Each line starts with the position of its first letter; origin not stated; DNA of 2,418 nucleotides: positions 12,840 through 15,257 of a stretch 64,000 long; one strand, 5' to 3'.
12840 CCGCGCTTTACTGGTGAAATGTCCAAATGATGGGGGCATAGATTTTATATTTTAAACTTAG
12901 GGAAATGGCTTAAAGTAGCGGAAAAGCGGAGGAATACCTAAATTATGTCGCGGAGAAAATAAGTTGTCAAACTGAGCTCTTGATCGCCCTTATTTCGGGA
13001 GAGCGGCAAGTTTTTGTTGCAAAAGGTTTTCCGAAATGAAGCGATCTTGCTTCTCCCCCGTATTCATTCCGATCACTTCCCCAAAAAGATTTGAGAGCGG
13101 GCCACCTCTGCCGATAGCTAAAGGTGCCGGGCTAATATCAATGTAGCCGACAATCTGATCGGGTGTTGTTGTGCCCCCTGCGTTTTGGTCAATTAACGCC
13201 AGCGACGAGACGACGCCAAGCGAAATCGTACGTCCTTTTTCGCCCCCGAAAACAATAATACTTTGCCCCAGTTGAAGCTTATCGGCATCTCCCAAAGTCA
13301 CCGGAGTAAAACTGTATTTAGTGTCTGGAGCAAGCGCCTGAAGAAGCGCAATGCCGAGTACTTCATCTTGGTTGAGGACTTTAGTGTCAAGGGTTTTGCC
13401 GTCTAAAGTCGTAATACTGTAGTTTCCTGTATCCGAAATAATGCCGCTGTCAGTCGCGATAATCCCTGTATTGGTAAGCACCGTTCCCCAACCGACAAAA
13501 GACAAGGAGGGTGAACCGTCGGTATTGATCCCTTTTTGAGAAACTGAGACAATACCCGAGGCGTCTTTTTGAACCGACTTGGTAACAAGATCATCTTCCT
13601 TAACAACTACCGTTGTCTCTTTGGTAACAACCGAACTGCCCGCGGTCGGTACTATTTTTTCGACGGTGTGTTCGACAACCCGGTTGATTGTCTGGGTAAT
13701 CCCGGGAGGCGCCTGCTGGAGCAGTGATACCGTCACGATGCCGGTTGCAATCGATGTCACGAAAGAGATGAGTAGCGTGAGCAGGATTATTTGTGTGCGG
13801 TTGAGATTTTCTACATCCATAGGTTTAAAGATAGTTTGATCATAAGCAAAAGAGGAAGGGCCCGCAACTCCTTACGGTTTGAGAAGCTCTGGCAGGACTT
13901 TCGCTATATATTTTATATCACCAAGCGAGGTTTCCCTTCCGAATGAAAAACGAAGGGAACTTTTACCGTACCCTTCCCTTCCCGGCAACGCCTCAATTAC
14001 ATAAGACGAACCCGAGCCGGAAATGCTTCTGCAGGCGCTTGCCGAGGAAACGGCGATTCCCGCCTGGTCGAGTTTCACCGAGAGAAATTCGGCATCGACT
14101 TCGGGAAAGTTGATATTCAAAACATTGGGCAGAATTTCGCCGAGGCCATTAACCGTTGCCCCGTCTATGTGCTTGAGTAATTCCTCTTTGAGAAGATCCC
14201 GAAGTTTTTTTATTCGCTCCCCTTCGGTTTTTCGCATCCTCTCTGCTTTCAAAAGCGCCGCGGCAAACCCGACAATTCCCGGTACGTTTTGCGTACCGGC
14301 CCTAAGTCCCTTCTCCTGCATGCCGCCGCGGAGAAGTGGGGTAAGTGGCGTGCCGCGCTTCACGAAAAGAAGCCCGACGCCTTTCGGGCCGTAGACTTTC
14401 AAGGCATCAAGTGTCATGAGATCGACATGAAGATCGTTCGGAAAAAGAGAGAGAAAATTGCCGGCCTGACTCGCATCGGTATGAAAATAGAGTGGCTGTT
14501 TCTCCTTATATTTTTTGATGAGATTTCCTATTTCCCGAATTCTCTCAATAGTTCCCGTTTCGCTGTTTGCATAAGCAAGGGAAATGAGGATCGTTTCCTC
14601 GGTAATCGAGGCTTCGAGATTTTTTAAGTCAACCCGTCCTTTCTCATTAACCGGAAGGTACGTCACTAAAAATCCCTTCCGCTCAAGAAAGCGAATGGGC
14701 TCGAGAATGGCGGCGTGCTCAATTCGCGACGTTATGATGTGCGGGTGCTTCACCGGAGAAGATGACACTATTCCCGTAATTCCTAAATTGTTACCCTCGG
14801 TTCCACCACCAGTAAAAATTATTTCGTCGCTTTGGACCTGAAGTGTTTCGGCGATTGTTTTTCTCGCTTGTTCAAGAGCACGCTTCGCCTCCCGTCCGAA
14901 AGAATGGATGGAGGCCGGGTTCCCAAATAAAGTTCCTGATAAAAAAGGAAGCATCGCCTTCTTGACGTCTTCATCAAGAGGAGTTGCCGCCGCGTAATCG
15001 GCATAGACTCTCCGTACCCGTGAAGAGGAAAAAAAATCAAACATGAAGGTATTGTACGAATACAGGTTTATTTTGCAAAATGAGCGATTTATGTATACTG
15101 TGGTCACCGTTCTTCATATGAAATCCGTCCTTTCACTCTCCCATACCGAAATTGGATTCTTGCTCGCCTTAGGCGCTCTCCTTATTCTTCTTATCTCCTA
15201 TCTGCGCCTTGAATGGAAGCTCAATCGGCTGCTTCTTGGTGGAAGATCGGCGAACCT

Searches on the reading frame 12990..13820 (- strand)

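Call 92: search_protein_families(library=pfam, proteins=[window:12990-13820:-], max_evalue=0.00001)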
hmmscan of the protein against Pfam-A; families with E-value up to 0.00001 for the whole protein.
window:12990-13820:- (276 aa): 1 family
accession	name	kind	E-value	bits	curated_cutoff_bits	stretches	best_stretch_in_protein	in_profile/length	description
PF13365.12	Trypsin_2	-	1.9e-13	51.8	27.6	1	112-252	3-144/144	Trypsin-like peptidase domain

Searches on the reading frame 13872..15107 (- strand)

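Call 92: search_protein_families(library=pfam, proteins=[window:13872-15107:-], max_evalue=0.00001)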
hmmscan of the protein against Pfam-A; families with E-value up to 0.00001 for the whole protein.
window:13872-15107:- (411 aa): 1 family
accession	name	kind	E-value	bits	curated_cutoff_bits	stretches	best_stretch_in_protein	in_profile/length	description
PF00266.25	Aminotran_5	-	3.5e-60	204.4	21.5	1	34-400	1-370/371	Aminotransferase class-V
